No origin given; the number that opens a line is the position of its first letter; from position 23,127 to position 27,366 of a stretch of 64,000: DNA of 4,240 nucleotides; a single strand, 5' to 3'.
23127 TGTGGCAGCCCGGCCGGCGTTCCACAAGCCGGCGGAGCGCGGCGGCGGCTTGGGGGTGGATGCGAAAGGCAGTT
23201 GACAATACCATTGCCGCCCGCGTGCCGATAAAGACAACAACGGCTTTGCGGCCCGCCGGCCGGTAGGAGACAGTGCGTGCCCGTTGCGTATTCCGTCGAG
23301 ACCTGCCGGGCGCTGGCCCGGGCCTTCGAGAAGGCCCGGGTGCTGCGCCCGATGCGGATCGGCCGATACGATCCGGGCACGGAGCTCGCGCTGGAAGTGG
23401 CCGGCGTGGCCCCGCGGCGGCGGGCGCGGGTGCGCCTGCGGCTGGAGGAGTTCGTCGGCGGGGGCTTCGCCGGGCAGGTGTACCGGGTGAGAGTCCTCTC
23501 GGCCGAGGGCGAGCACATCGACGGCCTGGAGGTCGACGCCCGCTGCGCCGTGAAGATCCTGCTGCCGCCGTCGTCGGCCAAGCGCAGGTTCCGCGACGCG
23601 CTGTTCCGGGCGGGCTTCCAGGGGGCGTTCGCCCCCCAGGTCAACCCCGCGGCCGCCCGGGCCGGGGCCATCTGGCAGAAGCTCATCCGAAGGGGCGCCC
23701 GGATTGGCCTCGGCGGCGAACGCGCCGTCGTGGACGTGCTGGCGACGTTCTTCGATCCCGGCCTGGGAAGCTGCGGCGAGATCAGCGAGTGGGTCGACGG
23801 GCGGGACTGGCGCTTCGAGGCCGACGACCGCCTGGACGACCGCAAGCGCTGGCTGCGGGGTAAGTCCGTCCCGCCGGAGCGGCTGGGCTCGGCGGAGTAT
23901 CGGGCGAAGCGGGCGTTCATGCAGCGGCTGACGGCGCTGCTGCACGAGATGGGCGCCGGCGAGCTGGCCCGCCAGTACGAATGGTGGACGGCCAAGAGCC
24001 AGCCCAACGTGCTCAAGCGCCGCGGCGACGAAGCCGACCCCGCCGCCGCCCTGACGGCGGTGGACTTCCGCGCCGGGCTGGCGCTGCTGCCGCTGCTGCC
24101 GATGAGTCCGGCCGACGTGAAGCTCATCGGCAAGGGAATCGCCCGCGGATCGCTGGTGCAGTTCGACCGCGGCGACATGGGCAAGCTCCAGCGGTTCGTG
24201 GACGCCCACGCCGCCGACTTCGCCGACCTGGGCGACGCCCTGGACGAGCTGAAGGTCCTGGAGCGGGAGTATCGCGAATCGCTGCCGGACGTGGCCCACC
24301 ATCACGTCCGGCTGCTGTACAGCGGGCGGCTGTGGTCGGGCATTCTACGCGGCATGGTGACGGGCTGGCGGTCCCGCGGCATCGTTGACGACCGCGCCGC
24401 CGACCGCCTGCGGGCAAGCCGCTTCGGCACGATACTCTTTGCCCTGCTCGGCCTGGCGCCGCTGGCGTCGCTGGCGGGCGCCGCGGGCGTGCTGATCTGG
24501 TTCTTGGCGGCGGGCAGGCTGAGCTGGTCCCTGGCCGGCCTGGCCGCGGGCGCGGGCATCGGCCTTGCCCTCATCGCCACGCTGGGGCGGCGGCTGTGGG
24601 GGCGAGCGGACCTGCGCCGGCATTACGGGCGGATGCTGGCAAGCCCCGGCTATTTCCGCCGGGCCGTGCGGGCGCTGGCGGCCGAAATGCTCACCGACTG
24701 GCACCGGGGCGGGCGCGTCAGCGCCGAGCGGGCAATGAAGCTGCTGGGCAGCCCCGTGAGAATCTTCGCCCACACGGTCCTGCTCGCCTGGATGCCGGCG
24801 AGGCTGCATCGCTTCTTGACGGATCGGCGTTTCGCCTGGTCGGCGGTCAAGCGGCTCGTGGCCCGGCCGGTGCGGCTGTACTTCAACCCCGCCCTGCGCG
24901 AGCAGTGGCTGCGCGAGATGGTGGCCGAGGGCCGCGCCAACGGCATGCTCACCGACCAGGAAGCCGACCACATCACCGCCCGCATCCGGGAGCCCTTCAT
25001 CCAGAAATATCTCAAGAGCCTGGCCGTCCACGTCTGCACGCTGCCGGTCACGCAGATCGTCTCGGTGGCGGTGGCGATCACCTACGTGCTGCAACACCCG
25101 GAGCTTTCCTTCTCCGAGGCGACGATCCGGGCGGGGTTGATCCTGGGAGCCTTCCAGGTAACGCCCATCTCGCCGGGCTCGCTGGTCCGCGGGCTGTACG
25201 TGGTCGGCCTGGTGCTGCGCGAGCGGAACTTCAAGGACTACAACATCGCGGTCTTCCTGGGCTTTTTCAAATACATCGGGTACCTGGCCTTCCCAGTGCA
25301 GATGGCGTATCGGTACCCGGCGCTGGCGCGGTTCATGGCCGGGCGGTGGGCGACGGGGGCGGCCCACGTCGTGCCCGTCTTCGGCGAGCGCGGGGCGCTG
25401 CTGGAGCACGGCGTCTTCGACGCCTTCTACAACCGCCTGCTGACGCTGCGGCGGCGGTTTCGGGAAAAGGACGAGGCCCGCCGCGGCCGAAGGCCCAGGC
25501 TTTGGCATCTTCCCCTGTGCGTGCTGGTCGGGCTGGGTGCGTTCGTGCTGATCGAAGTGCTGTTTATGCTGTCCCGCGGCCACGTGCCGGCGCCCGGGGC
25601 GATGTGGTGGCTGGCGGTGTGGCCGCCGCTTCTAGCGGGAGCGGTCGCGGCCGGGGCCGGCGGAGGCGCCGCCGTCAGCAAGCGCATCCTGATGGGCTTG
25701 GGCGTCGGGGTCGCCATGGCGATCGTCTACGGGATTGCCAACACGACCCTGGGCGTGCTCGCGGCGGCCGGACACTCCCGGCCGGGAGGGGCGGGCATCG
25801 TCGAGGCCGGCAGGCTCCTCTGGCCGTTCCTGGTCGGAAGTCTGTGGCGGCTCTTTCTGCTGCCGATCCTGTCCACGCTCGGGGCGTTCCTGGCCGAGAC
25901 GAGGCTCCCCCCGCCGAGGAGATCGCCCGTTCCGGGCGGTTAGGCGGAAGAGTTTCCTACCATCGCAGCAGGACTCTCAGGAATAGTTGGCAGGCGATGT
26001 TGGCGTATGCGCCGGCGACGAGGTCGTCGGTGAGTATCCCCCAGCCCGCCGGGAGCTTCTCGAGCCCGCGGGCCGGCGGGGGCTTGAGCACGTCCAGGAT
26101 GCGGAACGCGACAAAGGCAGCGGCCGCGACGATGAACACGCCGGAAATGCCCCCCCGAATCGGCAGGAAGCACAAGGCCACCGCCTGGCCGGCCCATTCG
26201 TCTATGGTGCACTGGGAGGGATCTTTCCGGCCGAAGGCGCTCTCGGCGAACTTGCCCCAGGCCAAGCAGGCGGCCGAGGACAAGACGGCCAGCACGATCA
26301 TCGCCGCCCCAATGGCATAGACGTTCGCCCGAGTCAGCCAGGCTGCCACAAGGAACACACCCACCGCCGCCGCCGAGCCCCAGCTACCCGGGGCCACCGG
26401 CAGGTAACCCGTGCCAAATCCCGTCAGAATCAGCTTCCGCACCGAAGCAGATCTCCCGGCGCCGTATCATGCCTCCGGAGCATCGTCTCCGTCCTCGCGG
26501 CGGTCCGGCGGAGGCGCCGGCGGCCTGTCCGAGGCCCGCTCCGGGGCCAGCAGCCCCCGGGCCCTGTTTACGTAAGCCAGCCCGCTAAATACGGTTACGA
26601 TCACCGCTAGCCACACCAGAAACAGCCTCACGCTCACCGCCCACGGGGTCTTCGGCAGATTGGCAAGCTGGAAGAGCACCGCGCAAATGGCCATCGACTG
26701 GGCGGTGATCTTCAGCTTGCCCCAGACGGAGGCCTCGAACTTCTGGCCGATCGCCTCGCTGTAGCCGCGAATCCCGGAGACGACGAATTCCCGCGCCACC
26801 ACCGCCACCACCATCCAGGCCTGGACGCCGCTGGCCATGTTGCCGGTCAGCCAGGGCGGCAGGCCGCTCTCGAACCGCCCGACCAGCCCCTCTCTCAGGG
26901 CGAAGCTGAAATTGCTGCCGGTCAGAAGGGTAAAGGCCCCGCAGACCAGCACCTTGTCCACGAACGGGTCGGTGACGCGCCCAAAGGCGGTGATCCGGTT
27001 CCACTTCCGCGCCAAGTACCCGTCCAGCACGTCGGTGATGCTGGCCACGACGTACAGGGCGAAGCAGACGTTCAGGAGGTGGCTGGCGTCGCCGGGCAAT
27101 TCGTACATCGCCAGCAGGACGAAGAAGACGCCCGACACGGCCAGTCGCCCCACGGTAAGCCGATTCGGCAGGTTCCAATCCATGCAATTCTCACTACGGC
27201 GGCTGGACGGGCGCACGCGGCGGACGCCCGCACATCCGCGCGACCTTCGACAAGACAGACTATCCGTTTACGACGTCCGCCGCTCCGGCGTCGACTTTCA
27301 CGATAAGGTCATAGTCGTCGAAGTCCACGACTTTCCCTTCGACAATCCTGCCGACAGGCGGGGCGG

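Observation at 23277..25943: UbiB/ABC1-like kinase-fold domain with altered catalytic loop fused to a large polytopic membrane domain, next to phospholipid-synthesis genes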

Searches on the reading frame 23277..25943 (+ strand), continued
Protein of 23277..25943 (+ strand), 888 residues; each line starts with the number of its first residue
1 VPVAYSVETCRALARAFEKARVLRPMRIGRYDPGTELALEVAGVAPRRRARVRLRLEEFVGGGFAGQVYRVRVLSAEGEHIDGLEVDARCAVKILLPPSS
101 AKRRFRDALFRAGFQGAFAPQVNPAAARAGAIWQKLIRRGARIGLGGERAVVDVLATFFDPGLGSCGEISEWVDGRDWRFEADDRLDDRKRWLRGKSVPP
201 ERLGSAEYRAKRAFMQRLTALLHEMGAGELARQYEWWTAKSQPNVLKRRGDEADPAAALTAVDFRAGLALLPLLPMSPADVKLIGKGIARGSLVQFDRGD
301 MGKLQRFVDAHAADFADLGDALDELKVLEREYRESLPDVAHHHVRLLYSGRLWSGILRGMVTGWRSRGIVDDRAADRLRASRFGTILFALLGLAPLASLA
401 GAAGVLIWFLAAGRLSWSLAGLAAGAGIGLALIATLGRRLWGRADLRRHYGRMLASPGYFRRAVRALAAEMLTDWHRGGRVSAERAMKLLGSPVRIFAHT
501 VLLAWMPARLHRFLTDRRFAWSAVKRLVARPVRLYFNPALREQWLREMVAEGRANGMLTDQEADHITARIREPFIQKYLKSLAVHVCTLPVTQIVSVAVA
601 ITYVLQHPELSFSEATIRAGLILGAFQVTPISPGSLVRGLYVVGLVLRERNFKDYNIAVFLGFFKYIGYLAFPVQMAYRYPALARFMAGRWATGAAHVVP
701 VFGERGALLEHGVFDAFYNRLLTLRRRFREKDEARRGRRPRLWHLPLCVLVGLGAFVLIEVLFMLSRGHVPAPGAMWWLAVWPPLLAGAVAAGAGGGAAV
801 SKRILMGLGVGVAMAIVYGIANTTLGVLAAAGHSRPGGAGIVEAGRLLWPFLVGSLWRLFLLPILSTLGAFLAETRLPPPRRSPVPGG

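Call 59: search_protein_families(library=pfam, proteins=[L050:8691-10139:+, L050:10127-10999:+, L050:10971-11480:+, L050:4164-5363:+, L062:8816-9613:+, L062:9713-10657:+, L076:4270-5697:+, L085:4268-5620:+, L085:8579-9007:+, L068:4345-5712:-], max_evalue=0.001)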
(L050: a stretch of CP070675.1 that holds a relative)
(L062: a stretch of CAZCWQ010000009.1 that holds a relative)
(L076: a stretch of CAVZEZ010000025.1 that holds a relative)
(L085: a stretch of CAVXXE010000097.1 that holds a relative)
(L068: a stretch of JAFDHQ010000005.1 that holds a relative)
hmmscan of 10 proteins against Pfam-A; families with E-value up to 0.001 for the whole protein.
L050:8691-10139:+ (483 aa): 2 families
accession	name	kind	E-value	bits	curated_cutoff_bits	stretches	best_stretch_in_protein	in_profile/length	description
PF04055.27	Radical_SAM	-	1.3e-20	74.7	29.5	1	125-261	2-143/166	Radical SAM superfamily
PF13353.11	Fer4_12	-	6.5e-05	23.7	22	1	127-208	12-94/137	4Fe-4S single cluster domain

L050:10127-10999:+ (291 aa): 0 families

L050:10971-11480:+ (170 aa): 0 families

L050:4164-5363:+ (400 aa): 2 families
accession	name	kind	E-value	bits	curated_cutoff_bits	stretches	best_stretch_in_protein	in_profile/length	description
PF13286.11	HD_assoc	-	7.2e-18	65.4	22.2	1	313-395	3-88/91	Phosphohydrolase-associated domain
PF01966.28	HD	-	5e-14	53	22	1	100-224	1-114/116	HD domain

L062:8816-9613:+ (266 aa): 2 families
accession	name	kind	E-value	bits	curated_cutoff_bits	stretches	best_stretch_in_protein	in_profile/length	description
PF07610.17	DUF1573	-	2.7e-06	27.8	26.1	1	1-55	43-97/98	Protein of unknown function (DUF1573)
PF22544.2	HYDIN_VesB_CFA65-like_Ig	-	0.00021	21.9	25.5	0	9-54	56-99/100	HYDIN/CFA65/VesB-like, Ig-like domain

L062:9713-10657:+ (315 aa): 2 families
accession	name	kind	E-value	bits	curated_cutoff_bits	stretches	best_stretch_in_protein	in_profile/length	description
PF00551.24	Formyl_trans_N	-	8.6e-45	153.1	26.1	1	8-186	2-181/181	Formyl transferase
PF02911.23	Formyl_trans_C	-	5.7e-28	97.5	21.1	1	210-306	2-99/100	Formyl transferase, C-terminal domain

L076:4270-5697:+ (476 aa): 6 families
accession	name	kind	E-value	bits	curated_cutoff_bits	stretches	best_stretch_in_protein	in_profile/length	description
PF00441.29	Acyl-CoA_dh_1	-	7.7e-51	172.6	22.4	1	261-406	1-146/150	Acyl-CoA dehydrogenase, C-terminal domain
PF02770.24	Acyl-CoA_dh_M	-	4.7e-25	88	33.3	1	154-249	1-97/97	Acyl-CoA dehydrogenase, middle domain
PF08028.16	Acyl-CoA_dh_2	-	7.4e-20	72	22.7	1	278-398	3-133/134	Acyl-CoA dehydrogenase, C-terminal domain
PF02771.21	Acyl-CoA_dh_N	-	1e-18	68.2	22.9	1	40-147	2-110/113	Acyl-CoA dehydrogenase, N-terminal domain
PF21349.2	RUBY_RBDX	-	3.5e-11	42.8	26.5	1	445-474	1-30/30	Rubrerythrin, rubredoxin-like domain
PF22924.1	ACOX_C_alpha1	-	4.1e-05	23.9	27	1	306-399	61-158/169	Acyl-CoA oxidase, C-alpha1 domain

L085:4268-5620:+ (451 aa): 7 families
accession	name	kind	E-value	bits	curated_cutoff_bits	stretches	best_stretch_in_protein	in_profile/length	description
PF00441.29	Acyl-CoA_dh_1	-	1.3e-50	171.8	22.4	1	238-382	1-145/150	Acyl-CoA dehydrogenase, C-terminal domain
PF02770.24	Acyl-CoA_dh_M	-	8.4e-24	84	33.3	1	131-226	1-97/97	Acyl-CoA dehydrogenase, middle domain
PF02771.21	Acyl-CoA_dh_N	-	5.5e-22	78.7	22.9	1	17-124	2-110/113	Acyl-CoA dehydrogenase, N-terminal domain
PF08028.16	Acyl-CoA_dh_2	-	5e-21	75.8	22.7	1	255-375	3-133/134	Acyl-CoA dehydrogenase, C-terminal domain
PF21349.2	RUBY_RBDX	-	3.1e-12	46.1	26.5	1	420-449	1-30/30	Rubrerythrin, rubredoxin-like domain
PF22924.1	ACOX_C_alpha1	-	6.5e-05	23.2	27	1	282-375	60-157/169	Acyl-CoA oxidase, C-alpha1 domain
PF23458.2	DUF7130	-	0.00023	21.4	35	1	413-447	47-82/89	Domain of unknown function (DUF7130)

L085:8579-9007:+ (143 aa): 1 family
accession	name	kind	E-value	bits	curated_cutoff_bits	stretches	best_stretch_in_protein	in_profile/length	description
PF07691.17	PA14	-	1.8e-07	31.5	24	1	51-116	53-130/147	PA14 domain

L068:4345-5712:- (456 aa): 4 families
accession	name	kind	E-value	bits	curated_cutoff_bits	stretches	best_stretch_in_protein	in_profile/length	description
PF02878.22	PGM_PMM_I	-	1.3e-38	132.3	22.5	1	12-142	3-136/138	Phosphoglucomutase/phosphomannomutase, alpha/beta/alpha domain I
PF02880.22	PGM_PMM_III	-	1.4e-27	96.6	20.7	1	259-369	2-114/115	Phosphoglucomutase/phosphomannomutase, alpha/beta/alpha domain III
PF02879.22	PGM_PMM_II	-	6.4e-24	84.9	29.3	1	160-254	5-103/103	Phosphoglucomutase/phosphomannomutase, alpha/beta/alpha domain II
PF00408.26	PGM_PMM_IV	-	9.8e-15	54.8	23.1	1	374-444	1-63/68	Phosphoglucomutase/phosphomannomutase, C-terminal domain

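Call 60: find_homologous_proteins(query=P0130, max_evalue=1e-20)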
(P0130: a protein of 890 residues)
Query P0130 (890 aa): 2643 proteins with E <= 1e-20 among 8000 candidates; the best 120 are listed.
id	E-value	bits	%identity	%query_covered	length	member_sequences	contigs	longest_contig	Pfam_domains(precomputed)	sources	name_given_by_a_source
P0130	0.0e+0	1988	100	100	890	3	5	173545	PF04608.19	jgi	jgi:phosphatidylglycerophosphatase A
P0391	0.0e+0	1198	64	96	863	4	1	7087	PF04608.19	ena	-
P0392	0.0e+0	1191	65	94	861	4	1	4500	PF04608.19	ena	-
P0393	0.0e+0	1187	64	96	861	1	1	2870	PF04608.19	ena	-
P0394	0.0e+0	1183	65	96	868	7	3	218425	PF04608.19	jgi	-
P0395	0.0e+0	1160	63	96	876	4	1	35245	PF04608.19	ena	-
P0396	0.0e+0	1156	64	96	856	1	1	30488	PF04608.19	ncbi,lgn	-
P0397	0.0e+0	1145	63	96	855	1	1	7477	PF04608.19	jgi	-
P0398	0.0e+0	1142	61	96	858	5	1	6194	PF04608.19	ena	-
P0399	0.0e+0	1139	63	96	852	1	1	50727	PF04608.19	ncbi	-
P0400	0.0e+0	1137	62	73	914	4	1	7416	PF04608.19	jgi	-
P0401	0.0e+0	1136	61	96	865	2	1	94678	PF04608.19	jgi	-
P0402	0.0e+0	1132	63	96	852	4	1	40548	PF04608.19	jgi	-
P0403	0.0e+0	1110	60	97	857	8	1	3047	PF04608.19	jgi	-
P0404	0.0e+0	1108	60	96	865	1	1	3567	PF04608.19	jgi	jgi:phosphatidylglycerophosphatase A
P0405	0.0e+0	1089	60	96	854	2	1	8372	PF04608.19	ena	-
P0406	0.0e+0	1087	61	92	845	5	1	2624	PF04608.19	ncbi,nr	ncbi:MAG: phosphatidylglycerophosphatase A, partial [Planctomycetota bacterium]|nr:phosphatidylglyce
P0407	0.0e+0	1065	57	96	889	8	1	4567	PF04608.19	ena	-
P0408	0.0e+0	1038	59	94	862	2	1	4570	PF04608.19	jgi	-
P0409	0.0e+0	1036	58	95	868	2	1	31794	PF04608.19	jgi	jgi:phosphatidylglycerophosphatase A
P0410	0.0e+0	1019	62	88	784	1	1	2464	PF04608.19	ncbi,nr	ncbi:MAG: phosphatidylglycerophosphatase A, partial [Planctomycetes bacterium]|nr:phosphatidylglycer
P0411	0.0e+0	1017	58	93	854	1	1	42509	PF04608.19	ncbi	-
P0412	0.0e+0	1014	58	96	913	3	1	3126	PF04608.19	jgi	-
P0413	1.5e-297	1008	56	94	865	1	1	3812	PF04608.19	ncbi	-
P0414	2.2e-295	1000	58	96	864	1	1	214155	PF04608.19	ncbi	-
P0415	2.4e-291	987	56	96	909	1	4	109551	PF04608.19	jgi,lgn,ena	-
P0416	9.1e-290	982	56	94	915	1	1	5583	PF04608.19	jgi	-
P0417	1.5e-289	981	56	96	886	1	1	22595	PF04608.19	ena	-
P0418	6.2e-289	979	55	96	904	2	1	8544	PF04608.19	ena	-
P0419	2.7e-287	974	55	95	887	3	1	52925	PF04608.19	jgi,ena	-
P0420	8.1e-287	972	54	96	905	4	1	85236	PF04608.19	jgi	-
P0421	5.7e-282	956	54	96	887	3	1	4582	PF04608.19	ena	-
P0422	4.7e-277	940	51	95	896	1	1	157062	PF04608.19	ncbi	-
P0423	8.2e-258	876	51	94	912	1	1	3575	PF04608.19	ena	-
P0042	5.6e-206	705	48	77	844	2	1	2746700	-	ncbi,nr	ncbi:MAG: hypothetical protein JSV46_09915 [Candidatus Aminicenantes bacterium]|nr:MAG: hypothetical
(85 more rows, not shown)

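Call 74: search_protein_families(library=padloc, proteins=[window:23277-25943:+, P0130, P0042, P0175], max_evalue=0.01)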
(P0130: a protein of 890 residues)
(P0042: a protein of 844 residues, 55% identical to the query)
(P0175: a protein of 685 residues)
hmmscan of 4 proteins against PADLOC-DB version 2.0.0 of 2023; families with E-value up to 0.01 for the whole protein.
window:23277-25943:+ (888 aa): 0 families

P0130 (890 aa): 0 families

P0042 (844 aa): 0 families

P0175 (685 aa): 0 families

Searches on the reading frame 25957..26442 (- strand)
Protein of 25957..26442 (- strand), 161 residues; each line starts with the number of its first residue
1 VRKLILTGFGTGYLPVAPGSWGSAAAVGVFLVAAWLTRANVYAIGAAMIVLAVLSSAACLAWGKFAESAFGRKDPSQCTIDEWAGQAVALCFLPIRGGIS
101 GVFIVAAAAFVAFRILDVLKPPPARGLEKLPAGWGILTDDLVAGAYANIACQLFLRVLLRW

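Call 3: search_protein_families(library=pfam, proteins=[window:25957-26442:-], max_evalue=1)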
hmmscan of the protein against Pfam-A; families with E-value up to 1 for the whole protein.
window:25957-26442:- (161 aa): 1 family
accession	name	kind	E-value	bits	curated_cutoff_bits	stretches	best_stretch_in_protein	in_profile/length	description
PF04608.18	PgpA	-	7.3e-34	117.2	28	1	5-153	2-139/141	Phosphatidylglycerophosphatase A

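Call 4: search_protein_families(library=ncbifam, proteins=[window:25957-26442:-], max_evalue=1)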
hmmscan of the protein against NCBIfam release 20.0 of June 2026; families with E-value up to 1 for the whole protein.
window:25957-26442:- (161 aa): 1 family
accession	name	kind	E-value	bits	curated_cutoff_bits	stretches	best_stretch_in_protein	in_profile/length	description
NF008288.0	PRK11068.1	equivalog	5.3e-17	62.2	226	1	3-150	16-152/165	phosphatidylglycerophosphatase A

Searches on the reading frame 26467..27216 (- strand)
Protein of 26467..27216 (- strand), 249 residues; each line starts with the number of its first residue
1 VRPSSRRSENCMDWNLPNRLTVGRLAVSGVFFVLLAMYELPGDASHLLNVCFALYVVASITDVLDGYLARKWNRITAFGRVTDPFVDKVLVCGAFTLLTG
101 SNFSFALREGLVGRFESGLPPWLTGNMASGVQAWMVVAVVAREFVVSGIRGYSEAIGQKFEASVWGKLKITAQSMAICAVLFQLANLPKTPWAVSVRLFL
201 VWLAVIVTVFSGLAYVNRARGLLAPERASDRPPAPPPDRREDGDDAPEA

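Call 3: search_protein_families(library=pfam, proteins=[window:26467-27216:-], max_evalue=1)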
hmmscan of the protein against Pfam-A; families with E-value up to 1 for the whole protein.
window:26467-27216:- (249 aa): 4 families
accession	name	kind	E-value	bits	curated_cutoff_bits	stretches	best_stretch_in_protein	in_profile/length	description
PF01066.26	CDP-OH_P_transf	-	7e-31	108.1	22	1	14-209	1-151/152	CDP-alcohol phosphatidyltransferase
PF19747.4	DUF6234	-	0.075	13.9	27.5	1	136-218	23-101/129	Family of unknown function (DUF6234)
PF12648.12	TcpE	-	0.37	11.7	29.9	0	12-59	16-60/100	TcpE family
PF25587.1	Rv2743c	-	0.94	9.5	27.7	1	171-237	38-101/237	Rv2743c family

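Call 4: search_protein_families(library=ncbifam, proteins=[window:26467-27216:-], max_evalue=1)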
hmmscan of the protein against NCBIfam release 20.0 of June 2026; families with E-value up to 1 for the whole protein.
window:26467-27216:- (249 aa): 12 families
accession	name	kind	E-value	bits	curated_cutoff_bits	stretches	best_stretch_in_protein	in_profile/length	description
TIGR00560.1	pgsA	equivalog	4.1e-34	118.7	109.1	2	15-99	2-84/183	CDP-diacylglycerol--glycerol-3-phosphate 3-phosphatidyltransferase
NF008090.0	PRK10832.1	equivalog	1.3e-22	80.8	304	2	12-104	1-88/182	CDP-diacylglycerol--glycerol-3-phosphate 3-phosphatidyltransferase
NF053678.1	ClpnSynClsA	equivalog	1.5e-10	41.6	240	1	14-94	3-76/180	cardiolipin synthase ClsA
NF045883.1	PIPSynth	equivalog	2.1e-08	34.1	170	2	30-94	34-95/197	phosphatidylinositol phosphate synthase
TIGR00473.1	pssA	equivalog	9e-06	25.9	107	1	45-89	17-61/153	CDP-diacylglycerol--serine O-phosphatidyltransferase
NF040950.1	archin_ph_syn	equivalog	9.7e-06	25.6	180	1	17-90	26-92/191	archaetidylinositol phosphate synthase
TIGR04217.1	archae_ser_T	exception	0.0053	16.5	200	1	31-98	19-82/221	archaetidylserine synthase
NF041135.1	IPPtranDIPPsyn_Thcocales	equivalog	0.0087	15.1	580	1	4-90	239-316/419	bifunctional L-myo-inositol-1-phosphate cytidylyltransferase/CDP-L-myo-inositol myo-inositolphosphotransferase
NF038087.1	arch_ser_synth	exception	0.012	15.2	240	1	47-89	29-73/216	archaetidylserine synthase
NF052561.1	PIPSynBT1523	equivalog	0.079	12.6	350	1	27-88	40-100/232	hypothetical protein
TIGR01307.1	pgm_bpd_ind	equivalog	0.18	10.2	330.65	1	63-118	7-62/504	2,3-bisphosphoglycerate-independent phosphoglycerate mutase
NF052429.1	LpqS_Mycobact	equivalog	0.45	10.8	35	0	154-221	38-103/126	putative copper homeostasis (lipo)protein LpqS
